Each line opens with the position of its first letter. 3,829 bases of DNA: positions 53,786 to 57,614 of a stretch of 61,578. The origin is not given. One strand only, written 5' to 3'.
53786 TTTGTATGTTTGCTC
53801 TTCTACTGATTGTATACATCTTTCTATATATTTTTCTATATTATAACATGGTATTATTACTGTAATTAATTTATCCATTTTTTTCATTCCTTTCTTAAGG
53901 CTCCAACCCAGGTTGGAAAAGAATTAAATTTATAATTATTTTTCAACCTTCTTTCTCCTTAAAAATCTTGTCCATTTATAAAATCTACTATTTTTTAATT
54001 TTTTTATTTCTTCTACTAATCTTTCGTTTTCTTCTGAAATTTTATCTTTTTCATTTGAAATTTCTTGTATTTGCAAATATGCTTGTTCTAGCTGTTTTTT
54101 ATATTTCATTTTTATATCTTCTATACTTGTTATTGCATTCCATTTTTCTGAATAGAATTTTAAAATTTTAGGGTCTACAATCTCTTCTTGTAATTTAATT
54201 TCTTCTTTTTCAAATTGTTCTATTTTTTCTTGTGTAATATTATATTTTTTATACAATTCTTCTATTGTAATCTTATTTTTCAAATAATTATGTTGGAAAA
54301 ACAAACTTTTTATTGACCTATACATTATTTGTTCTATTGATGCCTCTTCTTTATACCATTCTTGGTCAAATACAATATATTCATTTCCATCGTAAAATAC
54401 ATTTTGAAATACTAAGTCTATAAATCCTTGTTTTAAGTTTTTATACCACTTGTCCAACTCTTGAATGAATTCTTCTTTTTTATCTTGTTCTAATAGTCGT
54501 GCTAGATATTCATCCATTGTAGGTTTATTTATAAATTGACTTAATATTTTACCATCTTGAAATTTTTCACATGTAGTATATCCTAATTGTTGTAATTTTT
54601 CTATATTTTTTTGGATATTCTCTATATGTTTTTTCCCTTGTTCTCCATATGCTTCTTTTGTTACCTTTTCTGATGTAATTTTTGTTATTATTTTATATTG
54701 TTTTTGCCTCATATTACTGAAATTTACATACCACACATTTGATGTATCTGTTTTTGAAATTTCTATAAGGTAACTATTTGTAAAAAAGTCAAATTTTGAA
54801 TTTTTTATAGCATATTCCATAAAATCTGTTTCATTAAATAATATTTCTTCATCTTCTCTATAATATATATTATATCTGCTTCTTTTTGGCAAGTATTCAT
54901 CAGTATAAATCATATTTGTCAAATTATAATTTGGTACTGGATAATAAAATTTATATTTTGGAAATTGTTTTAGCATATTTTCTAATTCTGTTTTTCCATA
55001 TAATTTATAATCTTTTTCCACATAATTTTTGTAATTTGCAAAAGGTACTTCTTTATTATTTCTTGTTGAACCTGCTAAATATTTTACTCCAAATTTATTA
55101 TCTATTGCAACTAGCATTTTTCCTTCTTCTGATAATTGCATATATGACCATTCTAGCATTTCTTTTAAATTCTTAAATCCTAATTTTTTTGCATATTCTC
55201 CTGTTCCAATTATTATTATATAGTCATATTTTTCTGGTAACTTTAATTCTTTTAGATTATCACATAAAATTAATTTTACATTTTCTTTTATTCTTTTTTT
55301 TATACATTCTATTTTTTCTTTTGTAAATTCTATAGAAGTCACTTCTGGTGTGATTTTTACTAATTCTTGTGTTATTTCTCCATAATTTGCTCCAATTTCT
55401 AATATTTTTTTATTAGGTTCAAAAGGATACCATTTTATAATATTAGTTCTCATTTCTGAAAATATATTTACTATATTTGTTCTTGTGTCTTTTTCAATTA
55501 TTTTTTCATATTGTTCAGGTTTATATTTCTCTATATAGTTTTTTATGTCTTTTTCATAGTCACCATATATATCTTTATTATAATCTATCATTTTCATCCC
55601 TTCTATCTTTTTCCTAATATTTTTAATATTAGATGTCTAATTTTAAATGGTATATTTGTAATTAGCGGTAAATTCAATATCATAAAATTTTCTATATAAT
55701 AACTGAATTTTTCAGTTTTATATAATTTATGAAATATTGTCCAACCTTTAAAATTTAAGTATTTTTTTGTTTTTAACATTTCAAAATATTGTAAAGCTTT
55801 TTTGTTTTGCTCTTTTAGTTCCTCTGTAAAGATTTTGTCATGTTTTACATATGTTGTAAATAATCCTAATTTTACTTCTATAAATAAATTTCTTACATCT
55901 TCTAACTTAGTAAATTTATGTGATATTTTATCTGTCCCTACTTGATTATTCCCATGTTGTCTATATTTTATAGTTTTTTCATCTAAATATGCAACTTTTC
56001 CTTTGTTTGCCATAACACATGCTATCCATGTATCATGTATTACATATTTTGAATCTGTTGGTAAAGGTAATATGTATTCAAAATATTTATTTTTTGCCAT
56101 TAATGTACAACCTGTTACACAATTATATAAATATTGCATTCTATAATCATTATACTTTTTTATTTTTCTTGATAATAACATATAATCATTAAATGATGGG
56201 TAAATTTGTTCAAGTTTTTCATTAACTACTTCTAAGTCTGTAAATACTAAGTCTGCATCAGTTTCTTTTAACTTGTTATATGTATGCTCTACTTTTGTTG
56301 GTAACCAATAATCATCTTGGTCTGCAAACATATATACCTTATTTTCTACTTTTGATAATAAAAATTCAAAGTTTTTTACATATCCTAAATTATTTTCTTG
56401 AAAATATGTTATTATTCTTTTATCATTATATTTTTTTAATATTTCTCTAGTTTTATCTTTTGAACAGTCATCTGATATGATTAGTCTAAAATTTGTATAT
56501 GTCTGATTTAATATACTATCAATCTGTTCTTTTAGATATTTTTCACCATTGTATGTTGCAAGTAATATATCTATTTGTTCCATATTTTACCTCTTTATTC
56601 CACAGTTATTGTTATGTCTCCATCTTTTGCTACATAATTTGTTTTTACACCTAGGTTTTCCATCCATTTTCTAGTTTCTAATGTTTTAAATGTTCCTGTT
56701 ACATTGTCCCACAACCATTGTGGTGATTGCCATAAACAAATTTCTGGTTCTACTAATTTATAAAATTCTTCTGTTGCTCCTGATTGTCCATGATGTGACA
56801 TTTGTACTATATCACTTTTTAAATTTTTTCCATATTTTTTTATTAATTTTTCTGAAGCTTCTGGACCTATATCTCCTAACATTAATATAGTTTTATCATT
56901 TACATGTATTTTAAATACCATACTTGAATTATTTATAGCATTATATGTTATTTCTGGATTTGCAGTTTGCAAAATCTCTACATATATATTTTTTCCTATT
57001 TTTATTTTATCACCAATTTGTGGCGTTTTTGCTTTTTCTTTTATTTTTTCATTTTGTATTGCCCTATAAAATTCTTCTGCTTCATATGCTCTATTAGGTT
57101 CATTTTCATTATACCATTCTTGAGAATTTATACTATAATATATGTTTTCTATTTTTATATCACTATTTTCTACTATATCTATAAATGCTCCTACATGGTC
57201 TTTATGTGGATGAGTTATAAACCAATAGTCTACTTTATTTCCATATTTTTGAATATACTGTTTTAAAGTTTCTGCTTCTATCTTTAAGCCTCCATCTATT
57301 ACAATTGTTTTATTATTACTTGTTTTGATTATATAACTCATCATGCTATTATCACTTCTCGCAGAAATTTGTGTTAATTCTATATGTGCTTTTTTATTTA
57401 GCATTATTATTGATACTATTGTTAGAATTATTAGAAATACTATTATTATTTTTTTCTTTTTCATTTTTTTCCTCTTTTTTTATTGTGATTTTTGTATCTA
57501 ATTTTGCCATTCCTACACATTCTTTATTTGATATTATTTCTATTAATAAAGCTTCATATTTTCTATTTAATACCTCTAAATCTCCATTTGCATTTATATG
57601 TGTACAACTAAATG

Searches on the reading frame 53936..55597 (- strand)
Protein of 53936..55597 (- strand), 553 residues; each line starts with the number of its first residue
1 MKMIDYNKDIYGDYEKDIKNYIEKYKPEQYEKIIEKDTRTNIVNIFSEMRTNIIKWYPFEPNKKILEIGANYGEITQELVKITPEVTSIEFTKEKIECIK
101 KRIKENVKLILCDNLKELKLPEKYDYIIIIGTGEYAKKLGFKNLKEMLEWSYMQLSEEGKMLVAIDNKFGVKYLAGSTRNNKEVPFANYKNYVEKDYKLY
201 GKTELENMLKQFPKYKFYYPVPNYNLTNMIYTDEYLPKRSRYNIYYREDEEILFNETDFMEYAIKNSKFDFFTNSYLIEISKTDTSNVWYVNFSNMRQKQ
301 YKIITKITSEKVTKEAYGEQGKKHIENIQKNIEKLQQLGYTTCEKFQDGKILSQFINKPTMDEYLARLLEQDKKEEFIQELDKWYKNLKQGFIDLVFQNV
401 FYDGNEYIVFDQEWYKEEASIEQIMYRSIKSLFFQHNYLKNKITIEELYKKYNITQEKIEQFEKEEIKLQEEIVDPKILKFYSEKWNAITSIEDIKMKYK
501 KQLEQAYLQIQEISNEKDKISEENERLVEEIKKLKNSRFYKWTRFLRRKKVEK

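Call 18: search_protein_families(library=pfam, proteins=[window:53936-55597:-], max_evalue=0.001)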
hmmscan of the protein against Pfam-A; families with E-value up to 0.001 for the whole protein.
window:53936-55597:- (553 aa): 6 families
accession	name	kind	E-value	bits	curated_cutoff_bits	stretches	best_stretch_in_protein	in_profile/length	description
PF13649.12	Methyltransf_25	-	3.3e-06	28.1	27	1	65-136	1-77/97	Methyltransferase domain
PF00398.26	RrnaAD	-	1e-05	25.2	24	1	52-175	21-144/263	Ribosomal RNA adenine dimethylase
PF08241.18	Methyltransf_11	-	0.0002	22.4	21.2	0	66-136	1-73/95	Methyltransferase domain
PF13489.12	Methyltransf_23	-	0.0002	21.6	27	1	52-211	12-156/164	Methyltransferase domain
PF08242.18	Methyltransf_12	-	0.00044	21.4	30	1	66-155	1-92/98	Methyltransferase domain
PF05401.17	NodS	-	0.00045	20.5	24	0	64-132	46-115/201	Nodulation protein S (NodS)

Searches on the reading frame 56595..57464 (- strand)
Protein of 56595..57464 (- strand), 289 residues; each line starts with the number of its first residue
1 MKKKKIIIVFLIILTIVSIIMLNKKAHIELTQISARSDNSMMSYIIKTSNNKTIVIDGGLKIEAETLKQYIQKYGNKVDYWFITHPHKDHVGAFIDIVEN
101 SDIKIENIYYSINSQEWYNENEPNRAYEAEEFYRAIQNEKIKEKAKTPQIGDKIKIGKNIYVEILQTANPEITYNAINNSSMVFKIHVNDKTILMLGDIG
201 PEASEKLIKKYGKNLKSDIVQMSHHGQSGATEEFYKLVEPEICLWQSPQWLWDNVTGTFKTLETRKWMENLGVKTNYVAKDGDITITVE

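Call 18: search_protein_families(library=pfam, proteins=[window:56595-57464:-], max_evalue=0.001)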
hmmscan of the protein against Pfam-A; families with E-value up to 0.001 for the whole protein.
window:56595-57464:- (289 aa): 3 families
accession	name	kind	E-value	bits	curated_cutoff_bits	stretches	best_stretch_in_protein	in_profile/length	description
PF00753.33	Lactamase_B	-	4.4e-12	46.8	22.7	1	43-227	8-173/196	Metallo-beta-lactamase superfamily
PF02112.21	PDEase_II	-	4.1e-05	23.3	23.7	0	38-104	46-108/340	cAMP phosphodiesterases class-II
PF12706.13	Lactamase_B_2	-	5.2e-05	23.4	27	1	53-202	2-146/200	Beta-lactamase superfamily domain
